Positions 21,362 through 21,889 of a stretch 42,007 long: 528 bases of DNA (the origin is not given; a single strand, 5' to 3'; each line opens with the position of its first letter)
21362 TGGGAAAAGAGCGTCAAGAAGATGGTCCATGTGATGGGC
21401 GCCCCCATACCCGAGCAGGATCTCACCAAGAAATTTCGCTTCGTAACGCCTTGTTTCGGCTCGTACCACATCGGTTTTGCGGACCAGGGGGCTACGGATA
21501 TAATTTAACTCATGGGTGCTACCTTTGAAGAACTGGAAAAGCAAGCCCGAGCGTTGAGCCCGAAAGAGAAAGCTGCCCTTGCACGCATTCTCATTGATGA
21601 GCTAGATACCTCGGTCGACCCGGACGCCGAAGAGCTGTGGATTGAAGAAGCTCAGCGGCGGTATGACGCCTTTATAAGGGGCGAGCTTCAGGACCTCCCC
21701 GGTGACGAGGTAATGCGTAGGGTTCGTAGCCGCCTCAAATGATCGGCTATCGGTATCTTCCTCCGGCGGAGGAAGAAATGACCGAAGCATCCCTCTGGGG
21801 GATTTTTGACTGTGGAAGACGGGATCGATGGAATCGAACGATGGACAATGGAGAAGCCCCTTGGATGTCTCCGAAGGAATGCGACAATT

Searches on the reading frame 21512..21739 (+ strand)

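Call 36: search_protein_families(library=pfam, proteins=[window:21512-21739:+], max_evalue=0.001)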
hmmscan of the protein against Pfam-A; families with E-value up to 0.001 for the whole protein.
window:21512-21739:+ (76 aa): 1 family
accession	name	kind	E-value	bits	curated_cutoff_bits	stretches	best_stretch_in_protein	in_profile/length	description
PF09720.15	Unstab_antitox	-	7.9e-12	45.5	23.3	1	15-67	2-54/54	Putative addiction module component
